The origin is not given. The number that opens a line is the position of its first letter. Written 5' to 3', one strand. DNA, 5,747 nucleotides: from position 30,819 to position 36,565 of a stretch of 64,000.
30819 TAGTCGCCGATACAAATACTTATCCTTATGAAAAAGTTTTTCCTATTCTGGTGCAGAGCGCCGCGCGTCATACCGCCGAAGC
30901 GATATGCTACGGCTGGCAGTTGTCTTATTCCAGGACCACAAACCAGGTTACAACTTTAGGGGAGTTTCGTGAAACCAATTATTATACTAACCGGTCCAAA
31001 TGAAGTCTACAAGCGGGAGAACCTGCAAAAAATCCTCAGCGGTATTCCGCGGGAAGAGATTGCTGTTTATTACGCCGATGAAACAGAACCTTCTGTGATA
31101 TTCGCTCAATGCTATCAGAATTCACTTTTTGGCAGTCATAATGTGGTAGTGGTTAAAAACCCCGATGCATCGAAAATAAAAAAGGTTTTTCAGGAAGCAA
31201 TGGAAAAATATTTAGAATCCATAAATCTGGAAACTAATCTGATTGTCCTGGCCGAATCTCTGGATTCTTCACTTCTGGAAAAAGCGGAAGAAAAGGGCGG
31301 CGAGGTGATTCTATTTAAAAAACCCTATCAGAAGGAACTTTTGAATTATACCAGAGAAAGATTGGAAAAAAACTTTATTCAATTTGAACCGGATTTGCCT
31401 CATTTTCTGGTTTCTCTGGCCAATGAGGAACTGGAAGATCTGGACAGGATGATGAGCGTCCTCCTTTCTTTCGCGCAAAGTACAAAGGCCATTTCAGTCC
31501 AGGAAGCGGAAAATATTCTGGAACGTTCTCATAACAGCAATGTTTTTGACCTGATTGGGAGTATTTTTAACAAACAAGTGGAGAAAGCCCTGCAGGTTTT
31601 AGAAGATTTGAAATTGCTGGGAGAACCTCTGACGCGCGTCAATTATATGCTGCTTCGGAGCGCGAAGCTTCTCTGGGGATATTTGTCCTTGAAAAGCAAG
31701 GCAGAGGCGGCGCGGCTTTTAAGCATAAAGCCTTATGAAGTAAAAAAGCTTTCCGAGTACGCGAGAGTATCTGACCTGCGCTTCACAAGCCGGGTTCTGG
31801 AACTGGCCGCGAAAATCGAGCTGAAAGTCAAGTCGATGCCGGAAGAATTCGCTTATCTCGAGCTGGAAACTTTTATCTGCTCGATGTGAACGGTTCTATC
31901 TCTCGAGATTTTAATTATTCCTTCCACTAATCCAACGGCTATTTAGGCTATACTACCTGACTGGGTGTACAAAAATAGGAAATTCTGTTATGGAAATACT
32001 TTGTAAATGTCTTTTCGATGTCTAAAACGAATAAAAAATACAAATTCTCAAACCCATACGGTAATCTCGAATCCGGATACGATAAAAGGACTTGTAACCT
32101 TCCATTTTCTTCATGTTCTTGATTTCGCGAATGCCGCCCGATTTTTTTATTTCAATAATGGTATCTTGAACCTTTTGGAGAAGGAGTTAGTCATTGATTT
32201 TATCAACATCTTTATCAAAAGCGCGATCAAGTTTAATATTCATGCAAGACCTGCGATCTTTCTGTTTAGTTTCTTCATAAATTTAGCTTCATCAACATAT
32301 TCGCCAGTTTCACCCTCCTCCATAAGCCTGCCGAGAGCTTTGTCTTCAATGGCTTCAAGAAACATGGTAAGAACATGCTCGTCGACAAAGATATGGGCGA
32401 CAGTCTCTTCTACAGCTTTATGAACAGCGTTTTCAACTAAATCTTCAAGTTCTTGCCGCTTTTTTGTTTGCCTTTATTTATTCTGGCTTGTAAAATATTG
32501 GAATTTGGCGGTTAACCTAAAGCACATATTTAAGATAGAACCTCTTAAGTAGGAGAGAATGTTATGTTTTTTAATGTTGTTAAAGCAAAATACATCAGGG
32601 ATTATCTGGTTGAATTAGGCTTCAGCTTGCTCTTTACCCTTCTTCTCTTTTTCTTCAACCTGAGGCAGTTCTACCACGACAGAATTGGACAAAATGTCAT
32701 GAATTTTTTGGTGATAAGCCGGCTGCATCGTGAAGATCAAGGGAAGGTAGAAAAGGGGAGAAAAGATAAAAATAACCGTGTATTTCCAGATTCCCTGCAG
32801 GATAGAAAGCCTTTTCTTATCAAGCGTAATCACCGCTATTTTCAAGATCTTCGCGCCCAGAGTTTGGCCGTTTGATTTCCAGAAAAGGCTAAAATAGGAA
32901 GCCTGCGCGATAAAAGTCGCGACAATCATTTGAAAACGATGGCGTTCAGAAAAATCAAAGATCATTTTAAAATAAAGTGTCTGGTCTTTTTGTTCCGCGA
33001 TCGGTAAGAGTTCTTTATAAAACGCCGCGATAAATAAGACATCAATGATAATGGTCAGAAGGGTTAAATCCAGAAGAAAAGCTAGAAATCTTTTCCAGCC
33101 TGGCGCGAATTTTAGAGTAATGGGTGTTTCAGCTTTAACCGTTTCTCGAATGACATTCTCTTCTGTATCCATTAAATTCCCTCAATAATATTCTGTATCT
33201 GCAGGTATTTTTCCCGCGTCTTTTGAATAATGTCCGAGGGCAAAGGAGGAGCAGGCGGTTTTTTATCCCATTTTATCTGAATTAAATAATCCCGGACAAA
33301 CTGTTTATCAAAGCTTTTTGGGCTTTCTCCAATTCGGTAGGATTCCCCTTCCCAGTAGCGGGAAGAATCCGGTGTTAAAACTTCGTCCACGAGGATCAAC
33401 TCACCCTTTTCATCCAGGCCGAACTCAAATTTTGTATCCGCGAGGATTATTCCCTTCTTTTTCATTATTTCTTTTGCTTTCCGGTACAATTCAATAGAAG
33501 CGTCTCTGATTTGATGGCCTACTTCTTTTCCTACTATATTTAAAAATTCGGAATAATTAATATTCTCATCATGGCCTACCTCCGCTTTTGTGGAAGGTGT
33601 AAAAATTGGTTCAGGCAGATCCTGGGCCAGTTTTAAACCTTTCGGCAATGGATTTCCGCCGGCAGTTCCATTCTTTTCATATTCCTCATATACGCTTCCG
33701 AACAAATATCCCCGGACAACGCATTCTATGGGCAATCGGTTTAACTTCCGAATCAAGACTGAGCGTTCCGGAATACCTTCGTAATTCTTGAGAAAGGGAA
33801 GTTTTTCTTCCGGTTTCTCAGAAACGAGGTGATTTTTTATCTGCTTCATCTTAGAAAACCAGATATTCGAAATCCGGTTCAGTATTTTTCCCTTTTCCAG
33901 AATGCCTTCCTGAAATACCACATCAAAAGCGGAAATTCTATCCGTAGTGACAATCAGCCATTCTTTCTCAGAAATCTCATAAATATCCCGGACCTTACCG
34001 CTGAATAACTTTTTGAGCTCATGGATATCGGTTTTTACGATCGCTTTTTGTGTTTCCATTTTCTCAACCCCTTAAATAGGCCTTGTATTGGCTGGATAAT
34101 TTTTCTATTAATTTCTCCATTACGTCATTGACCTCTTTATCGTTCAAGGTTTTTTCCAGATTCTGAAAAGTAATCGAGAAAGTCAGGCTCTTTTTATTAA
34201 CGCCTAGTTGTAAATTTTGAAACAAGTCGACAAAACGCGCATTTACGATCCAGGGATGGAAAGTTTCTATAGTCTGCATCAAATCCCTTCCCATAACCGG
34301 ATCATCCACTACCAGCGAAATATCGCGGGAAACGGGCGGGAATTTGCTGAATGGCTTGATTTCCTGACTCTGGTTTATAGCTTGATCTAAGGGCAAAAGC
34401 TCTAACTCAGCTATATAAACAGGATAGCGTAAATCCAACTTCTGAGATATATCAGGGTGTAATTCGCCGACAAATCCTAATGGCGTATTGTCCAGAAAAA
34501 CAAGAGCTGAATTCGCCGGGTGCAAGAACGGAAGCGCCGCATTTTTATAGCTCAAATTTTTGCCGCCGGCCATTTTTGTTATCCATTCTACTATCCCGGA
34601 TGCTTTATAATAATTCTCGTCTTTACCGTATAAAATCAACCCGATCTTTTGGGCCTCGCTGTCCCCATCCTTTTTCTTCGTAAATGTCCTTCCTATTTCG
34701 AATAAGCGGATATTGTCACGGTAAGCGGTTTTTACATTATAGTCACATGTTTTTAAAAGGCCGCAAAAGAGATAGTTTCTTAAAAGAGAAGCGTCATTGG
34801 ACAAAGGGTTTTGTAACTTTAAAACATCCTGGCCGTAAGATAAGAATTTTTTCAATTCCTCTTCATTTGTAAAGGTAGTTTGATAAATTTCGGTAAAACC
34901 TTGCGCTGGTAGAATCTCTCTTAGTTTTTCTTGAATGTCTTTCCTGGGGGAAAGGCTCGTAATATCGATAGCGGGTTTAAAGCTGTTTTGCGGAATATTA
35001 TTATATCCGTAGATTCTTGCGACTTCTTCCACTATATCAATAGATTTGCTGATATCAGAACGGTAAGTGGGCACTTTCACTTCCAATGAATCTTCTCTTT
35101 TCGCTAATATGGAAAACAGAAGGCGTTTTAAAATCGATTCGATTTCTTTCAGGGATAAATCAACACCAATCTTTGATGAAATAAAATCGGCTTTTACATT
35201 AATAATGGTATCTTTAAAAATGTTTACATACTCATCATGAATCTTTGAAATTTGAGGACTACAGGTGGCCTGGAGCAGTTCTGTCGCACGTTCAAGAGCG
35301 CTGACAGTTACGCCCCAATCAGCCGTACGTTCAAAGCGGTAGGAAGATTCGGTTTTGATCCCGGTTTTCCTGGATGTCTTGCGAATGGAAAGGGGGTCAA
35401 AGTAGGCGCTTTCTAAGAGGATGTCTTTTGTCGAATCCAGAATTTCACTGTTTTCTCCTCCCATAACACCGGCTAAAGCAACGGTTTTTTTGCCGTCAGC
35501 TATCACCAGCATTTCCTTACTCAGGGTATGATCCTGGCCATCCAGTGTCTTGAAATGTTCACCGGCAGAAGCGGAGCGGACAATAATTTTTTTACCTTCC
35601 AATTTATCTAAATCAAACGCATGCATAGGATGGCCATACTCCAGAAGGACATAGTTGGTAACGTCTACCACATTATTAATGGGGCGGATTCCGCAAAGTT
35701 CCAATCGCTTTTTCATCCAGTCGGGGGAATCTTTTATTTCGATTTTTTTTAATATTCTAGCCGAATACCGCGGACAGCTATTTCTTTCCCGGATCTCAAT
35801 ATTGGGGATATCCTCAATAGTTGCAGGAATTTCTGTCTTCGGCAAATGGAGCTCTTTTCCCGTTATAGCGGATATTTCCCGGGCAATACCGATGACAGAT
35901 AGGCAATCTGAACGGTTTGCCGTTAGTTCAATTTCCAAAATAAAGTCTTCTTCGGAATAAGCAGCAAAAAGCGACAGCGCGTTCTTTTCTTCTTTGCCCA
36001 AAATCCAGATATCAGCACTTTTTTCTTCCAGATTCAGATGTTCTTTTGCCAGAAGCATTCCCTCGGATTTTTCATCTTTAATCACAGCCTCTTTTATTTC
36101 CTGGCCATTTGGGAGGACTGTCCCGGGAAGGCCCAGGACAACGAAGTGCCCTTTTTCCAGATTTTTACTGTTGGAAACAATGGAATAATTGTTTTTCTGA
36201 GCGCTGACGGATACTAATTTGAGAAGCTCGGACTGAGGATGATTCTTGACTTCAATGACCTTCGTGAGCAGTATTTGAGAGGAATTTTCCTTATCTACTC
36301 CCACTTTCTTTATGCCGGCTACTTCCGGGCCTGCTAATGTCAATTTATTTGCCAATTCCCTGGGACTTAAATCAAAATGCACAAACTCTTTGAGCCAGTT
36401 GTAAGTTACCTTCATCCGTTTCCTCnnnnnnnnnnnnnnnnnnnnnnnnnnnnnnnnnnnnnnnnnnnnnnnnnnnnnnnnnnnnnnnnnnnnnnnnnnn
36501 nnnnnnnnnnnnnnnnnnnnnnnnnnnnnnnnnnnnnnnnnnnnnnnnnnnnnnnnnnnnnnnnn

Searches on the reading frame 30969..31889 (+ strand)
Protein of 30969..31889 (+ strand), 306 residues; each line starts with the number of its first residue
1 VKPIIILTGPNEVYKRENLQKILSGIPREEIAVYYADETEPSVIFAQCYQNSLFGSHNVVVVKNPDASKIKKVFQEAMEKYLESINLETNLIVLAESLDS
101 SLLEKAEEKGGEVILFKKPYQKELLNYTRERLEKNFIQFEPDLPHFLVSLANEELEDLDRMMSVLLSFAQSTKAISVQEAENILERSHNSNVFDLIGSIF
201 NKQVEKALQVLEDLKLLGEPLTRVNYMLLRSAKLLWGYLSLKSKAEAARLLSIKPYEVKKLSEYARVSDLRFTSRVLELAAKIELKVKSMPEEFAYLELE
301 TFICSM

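Call 48: search_protein_families(library=pfam, proteins=[window:30969-31889:+])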
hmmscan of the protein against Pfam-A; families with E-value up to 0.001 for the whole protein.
window:30969-31889:+ (306 aa): 2 families
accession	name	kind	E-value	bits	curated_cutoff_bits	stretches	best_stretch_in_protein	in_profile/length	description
PF21694.2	DNA_pol3_delta_C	-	2e-14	54.1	27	1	190-303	2-118/121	DNA polymerase III delta subunit, C-terminal domain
PF06144.19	DNA_pol3_delta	-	0.00017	22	21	1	31-100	31-106/124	DNA polymerase III, delta subunit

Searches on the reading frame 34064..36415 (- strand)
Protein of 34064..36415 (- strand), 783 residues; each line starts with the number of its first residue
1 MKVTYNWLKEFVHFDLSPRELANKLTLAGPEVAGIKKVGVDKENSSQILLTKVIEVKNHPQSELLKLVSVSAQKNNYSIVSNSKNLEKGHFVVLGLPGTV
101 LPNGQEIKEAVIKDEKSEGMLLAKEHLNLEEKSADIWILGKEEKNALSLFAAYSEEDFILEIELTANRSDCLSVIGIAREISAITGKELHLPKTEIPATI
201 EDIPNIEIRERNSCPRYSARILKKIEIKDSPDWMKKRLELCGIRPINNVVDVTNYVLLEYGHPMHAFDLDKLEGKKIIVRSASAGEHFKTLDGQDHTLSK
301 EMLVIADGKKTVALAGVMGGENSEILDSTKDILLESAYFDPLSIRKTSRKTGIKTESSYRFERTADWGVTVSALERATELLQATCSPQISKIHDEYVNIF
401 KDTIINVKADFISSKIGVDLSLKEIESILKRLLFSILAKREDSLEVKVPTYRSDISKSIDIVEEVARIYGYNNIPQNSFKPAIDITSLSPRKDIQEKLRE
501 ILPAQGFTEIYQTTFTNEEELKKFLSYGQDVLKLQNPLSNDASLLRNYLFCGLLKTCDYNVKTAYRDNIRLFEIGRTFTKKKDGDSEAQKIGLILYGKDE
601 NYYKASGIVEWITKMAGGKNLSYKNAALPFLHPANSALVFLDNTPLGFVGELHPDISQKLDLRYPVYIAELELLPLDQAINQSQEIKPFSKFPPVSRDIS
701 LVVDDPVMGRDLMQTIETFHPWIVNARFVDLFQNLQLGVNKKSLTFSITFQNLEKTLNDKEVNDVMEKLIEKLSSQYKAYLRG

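Call 60: search_protein_families(library=pfam, proteins=[window:34064-36415:-], max_evalue=0.00001)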
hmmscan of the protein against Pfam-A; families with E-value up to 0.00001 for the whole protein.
window:34064-36415:- (783 aa): 5 families
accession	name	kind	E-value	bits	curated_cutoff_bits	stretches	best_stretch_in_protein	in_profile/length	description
PF03483.22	B3_4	-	1.1e-73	246.9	29.3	1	214-385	2-173/174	B3/4 domain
PF17759.6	tRNA_synthFbeta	-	1.3e-45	155.9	22.4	1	474-673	1-214/214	Phenylalanyl tRNA synthetase beta chain CLM domain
PF03147.19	FDX-ACB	-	1.1e-23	83.9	31.1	1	690-782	1-94/94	Ferredoxin-fold anticodon binding domain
PF03484.21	B5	-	2.7e-22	79.2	28.6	1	405-471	1-67/67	tRNA synthetase B5 domain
PF01588.26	tRNA_bind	-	2e-09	37.8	27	1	51-136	4-84/96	Putative tRNA binding domain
